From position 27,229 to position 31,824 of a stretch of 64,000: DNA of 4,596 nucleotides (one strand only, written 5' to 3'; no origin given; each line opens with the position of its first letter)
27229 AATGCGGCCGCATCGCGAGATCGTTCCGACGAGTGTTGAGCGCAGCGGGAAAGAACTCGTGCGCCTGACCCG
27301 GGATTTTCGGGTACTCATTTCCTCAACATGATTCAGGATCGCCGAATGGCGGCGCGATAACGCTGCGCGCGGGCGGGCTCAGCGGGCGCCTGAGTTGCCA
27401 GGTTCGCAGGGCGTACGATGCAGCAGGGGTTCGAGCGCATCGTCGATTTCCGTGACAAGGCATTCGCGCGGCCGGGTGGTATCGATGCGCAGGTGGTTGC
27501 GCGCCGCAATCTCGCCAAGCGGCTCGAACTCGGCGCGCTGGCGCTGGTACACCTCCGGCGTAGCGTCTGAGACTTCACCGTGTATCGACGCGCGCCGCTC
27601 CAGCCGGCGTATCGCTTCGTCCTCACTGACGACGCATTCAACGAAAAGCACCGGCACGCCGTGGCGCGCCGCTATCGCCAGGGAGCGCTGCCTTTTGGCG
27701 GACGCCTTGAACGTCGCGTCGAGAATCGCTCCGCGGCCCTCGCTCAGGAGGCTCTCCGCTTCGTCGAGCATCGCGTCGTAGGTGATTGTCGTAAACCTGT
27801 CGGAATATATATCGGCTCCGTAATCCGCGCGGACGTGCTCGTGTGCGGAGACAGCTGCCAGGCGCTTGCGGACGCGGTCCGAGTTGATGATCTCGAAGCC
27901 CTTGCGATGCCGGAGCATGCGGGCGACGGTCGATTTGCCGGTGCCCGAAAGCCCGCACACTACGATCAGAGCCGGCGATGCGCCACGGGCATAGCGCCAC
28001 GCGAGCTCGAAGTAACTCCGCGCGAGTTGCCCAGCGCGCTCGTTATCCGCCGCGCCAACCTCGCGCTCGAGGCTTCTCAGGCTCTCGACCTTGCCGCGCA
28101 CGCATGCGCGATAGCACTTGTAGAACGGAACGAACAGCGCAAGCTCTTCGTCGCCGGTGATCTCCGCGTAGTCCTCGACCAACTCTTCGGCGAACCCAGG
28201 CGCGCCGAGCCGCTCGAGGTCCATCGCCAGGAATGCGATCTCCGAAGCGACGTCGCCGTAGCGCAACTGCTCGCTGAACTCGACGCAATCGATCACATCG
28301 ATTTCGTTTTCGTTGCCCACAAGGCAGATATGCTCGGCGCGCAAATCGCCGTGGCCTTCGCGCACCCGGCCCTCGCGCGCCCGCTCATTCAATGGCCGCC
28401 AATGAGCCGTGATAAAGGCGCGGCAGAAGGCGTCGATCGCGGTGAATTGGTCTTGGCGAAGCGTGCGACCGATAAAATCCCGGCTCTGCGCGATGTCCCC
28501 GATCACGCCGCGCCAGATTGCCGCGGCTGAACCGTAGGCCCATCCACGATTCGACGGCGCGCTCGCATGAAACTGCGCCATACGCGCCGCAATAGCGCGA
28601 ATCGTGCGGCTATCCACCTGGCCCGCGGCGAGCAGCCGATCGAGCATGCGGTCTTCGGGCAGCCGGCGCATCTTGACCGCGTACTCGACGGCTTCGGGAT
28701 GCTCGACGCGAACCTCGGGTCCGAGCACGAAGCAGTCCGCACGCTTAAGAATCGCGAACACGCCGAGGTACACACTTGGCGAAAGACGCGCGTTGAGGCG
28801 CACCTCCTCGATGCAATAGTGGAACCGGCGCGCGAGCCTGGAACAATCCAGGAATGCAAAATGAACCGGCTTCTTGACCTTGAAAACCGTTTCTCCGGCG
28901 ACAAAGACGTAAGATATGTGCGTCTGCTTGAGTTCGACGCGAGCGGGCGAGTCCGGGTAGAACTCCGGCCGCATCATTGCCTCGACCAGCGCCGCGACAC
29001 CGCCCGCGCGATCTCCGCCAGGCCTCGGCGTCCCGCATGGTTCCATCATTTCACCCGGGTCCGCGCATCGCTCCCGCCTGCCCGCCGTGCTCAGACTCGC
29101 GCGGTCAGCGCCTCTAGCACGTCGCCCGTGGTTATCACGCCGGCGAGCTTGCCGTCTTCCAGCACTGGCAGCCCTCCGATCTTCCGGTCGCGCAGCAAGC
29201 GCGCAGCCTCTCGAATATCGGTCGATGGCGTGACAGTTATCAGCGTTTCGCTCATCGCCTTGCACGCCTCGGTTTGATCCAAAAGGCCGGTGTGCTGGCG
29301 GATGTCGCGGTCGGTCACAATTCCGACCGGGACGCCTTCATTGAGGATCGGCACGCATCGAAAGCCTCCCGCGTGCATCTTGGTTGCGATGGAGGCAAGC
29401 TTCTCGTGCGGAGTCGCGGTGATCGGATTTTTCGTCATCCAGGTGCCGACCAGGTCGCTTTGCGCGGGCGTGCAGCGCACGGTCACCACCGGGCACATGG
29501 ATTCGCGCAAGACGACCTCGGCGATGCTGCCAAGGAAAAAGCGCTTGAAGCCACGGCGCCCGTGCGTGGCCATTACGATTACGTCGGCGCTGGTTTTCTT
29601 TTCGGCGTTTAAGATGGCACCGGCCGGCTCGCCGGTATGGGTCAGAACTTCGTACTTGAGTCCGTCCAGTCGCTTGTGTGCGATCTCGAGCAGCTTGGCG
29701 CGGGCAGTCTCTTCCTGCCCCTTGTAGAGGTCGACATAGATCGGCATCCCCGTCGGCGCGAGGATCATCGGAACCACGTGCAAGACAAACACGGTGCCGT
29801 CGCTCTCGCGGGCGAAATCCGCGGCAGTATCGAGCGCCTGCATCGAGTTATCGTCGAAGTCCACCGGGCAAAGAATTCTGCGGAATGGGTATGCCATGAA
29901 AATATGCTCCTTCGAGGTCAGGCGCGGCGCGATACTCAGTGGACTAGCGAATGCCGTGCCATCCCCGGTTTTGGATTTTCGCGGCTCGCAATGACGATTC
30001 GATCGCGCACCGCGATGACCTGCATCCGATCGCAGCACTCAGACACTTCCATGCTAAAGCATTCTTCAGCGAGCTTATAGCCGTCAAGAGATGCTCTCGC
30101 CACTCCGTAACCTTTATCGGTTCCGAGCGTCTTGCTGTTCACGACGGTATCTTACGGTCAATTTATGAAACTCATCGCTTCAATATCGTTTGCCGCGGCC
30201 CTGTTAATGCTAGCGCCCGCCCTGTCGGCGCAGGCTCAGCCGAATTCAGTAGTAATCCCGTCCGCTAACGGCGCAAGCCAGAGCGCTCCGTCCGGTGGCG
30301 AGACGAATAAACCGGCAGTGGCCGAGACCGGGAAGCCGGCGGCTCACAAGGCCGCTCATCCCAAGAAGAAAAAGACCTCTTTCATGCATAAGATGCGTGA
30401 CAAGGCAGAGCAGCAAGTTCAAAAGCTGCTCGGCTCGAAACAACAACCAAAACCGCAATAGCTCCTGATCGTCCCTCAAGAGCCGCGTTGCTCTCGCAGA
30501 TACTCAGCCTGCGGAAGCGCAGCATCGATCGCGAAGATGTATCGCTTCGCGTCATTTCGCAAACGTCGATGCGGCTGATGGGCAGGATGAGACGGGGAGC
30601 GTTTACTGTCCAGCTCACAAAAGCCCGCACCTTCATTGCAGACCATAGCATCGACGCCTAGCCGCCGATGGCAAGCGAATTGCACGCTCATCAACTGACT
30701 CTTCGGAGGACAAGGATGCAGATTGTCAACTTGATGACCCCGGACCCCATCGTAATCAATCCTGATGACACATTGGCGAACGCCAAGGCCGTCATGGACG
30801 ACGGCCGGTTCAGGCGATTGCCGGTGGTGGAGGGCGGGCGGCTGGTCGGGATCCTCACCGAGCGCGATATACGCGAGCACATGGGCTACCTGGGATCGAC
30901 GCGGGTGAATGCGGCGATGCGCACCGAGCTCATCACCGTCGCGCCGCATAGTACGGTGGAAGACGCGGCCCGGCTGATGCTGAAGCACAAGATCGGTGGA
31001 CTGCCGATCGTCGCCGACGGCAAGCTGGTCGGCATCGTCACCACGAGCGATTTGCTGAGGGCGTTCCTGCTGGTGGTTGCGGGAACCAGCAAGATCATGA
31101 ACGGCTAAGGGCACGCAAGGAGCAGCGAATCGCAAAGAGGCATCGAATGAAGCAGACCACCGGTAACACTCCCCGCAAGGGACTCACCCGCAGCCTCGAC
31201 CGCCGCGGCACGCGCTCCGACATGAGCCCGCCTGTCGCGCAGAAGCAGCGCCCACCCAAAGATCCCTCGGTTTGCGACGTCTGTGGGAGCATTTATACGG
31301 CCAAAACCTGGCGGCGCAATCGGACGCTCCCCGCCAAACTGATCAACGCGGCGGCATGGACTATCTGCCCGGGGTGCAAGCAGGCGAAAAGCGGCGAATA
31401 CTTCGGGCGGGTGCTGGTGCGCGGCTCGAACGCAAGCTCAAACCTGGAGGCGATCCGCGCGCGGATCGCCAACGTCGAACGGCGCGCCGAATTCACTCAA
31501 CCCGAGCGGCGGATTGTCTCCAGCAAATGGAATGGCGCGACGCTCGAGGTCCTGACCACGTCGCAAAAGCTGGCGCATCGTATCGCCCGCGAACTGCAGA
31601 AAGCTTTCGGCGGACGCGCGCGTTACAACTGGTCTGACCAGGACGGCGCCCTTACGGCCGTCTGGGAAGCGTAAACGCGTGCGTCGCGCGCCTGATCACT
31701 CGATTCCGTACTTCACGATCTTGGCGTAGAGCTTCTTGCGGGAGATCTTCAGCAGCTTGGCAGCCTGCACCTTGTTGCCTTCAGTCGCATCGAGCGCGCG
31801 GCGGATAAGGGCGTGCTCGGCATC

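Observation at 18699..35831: Cluster of -24/-12 promoter candidates around a sigma-54 activator suggests a local stress/redox regulon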

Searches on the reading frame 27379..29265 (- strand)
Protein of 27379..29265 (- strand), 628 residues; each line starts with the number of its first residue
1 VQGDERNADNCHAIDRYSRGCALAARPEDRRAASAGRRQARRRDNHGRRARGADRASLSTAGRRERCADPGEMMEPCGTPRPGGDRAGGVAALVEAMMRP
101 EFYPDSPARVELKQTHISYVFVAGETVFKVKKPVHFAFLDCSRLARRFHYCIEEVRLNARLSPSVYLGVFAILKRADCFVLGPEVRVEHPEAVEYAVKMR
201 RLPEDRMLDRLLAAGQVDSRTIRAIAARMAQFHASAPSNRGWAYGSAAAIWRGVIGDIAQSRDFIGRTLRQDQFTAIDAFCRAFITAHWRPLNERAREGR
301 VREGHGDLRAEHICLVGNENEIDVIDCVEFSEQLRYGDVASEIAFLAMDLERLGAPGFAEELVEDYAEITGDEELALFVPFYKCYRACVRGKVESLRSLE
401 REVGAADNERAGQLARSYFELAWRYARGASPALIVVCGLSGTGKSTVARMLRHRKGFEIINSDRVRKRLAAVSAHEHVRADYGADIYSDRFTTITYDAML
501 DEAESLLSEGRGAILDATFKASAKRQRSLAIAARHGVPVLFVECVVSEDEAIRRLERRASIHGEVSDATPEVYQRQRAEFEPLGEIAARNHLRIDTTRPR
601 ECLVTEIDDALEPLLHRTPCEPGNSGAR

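Call 5: search_protein_families(library=pfam, proteins=[window:27379-29265:-])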
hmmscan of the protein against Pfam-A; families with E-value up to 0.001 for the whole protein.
window:27379-29265:- (628 aa): 6 families
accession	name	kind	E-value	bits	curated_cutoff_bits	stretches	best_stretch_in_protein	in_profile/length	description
PF13671.12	AAA_33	-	2.9e-29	102.7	27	1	433-583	1-143/143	AAA domain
PF06414.18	Zeta_toxin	-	2.6e-06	27.4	22.3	1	426-560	11-145/199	Zeta toxin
PF13238.12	AAA_18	-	8.6e-06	26.7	29.4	1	434-559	1-112/128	AAA domain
PF01591.24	6PF2K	-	0.00013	21.9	27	1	429-554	11-141/223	6-phosphofructo-2-kinase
PF01636.29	APH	-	0.0004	20.7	23.2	1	215-376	90-237/239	Phosphotransferase enzyme family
PF13401.12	AAA_22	-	0.00062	20.5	27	0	432-459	6-36/130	AAA domain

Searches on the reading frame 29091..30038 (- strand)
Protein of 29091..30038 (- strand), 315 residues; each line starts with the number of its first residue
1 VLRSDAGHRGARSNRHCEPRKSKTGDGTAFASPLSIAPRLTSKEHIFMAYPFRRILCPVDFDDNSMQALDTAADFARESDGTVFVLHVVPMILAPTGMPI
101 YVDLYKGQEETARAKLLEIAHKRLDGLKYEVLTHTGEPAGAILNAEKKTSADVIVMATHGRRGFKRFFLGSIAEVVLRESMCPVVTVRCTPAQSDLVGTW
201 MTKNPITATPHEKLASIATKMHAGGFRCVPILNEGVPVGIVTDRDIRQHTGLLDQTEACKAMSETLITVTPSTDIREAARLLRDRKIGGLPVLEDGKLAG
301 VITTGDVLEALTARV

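Call 6: search_protein_families(library=pfam, proteins=[window:29091-30038:-])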
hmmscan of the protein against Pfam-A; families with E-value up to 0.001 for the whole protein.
window:29091-30038:- (315 aa): 2 families
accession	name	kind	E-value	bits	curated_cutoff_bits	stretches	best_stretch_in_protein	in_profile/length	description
PF00582.32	Usp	-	3.7e-32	112.2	24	1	52-188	2-141/141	Universal stress protein family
PF00571.33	CBS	-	7.6e-28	97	24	2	262-311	5-55/57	CBS domain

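Call 32: find_related_loci(query=window:29091-29897:-, collection=genome_contigs, flank=6000)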
Query window:29091-29897:- (268 aa) in genome_contigs; peptide patterns used: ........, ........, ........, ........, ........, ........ (x = any residue, [..] = any of these).
559 stretches matched a pattern; 241 encode a relative of the query (tblastn E <= 1e-3); the best 80 are kept; 77 distinct loci.
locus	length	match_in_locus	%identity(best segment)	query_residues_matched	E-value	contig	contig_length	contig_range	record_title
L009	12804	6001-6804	98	1-268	2e-178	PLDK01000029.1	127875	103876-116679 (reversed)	MAG: Deltaproteobacteria bacterium isolate palsa_1114 73.20111000_P2D.7_contig_428, whole genome shotgun sequence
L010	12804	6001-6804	91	1-268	1e-169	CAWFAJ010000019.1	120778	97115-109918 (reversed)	MAG: uncultured delta proteobacterium isolate MFD00991.bin.1.136 genome assembly, contig: contig_56819, whole genome sho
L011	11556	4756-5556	92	1-267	1e-167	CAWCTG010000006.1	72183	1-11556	MAG: Candidatus Binataceae bacterium isolate MFD03399.bin.1.12 genome assembly, contig: contig_18533, whole genome shotg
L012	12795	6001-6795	92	1-265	9e-167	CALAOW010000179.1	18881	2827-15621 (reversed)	MAG TPA_asm: uncultured proteobacterium isolate ERR1035437_bin.86_CONCOCT_v1.1_MAG genome assembly, contig: ERZ1756482.2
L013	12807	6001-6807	90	1-268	5e-163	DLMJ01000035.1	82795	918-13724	MAG TPA_asm: Candidatus Binatus soli isolate UBA7539 UBA7539_contig_384, whole genome shotgun sequence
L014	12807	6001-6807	88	1-268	8e-162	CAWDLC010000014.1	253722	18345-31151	MAG: Candidatus Binataceae bacterium isolate MFD04492.bin.2.156 genome assembly, contig: contig_25710, whole genome shot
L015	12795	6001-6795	87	1-265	5e-158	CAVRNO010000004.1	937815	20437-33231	MAG: Candidatus Binataceae bacterium isolate MFD03726.bin.1.6 genome assembly, contig: contig_59969, whole genome shotgu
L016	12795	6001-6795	86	1-265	3e-154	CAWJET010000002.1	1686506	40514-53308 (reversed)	MAG: uncultured delta proteobacterium isolate MFD09222.bin.1.22 genome assembly, contig: contig_45910, whole genome shot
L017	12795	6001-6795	84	1-265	1e-153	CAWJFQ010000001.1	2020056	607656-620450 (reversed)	MAG: uncultured delta proteobacterium isolate MFD03399.bin.2.69 genome assembly, contig: contig_10577, whole genome shot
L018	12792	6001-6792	84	2-265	7e-153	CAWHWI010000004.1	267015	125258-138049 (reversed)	MAG: uncultured delta proteobacterium isolate MFD04463.bin.1.219 genome assembly, contig: contig_81445, whole genome sho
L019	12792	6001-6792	84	2-265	1e-152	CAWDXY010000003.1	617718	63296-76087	MAG: uncultured delta proteobacterium isolate MFD01248.bin.1.21 genome assembly, contig: contig_21291, whole genome shot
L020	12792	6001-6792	85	1-264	1e-152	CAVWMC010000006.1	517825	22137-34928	MAG: uncultured delta proteobacterium isolate MFD04463.bin.1.288 genome assembly, contig: contig_31874, whole genome sho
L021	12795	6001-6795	84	1-265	3e-152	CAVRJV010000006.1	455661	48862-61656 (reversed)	MAG: uncultured delta proteobacterium isolate MFD05580.bin.2.15 genome assembly, contig: contig_40286, whole genome shot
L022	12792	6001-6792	84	2-265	2e-152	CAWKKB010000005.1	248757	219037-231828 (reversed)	MAG: uncultured delta proteobacterium isolate MFD00731.bin.2.133 genome assembly, contig: contig_35306, whole genome sho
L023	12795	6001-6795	84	1-265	6e-152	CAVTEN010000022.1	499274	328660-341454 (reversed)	MAG: uncultured delta proteobacterium isolate MFD00964.bin.2.270 genome assembly, contig: contig_32, whole genome shotgu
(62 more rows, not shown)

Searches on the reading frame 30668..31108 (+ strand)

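Call 6: search_protein_families(library=pfam, proteins=[window:30668-31108:+])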
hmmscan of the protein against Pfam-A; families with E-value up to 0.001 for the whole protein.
window:30668-31108:+ (146 aa): 1 family
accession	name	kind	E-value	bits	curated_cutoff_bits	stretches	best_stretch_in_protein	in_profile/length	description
PF00571.33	CBS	-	2.9e-35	120.8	24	2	83-133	4-55/57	CBS domain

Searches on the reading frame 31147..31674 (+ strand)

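Call 6: search_protein_families(library=pfam, proteins=[window:31147-31674:+])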
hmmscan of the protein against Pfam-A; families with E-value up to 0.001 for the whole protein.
window:31147-31674:+ (175 aa): 1 family
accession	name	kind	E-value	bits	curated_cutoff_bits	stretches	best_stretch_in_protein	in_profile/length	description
PF04981.18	NMD3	-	3.5e-06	27.1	24.9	1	70-159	130-218/243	NMD3 family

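Call 46: search_protein_families(library=pfam, max_evalue=1, proteins=[window:31147-31674:+])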
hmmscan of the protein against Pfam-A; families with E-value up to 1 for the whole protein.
window:31147-31674:+ (175 aa): 4 families
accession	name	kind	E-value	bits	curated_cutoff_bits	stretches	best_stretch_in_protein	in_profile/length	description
PF04981.18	NMD3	-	3.5e-06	27.1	24.9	1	70-159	130-218/243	NMD3 family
PF05191.20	ADK_lid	-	0.01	16.1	26.6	1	35-48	16-29/36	Adenylate kinase, active site lid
PF21349.2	RUBY_RBDX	-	0.05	13.5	26.5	0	42-53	2-13/30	Rubrerythrin, rubredoxin-like domain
PF08273.17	Zn_Ribbon_Prim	-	0.98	10.2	23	0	155-168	10-23/37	Zinc-binding domain of primase-helicase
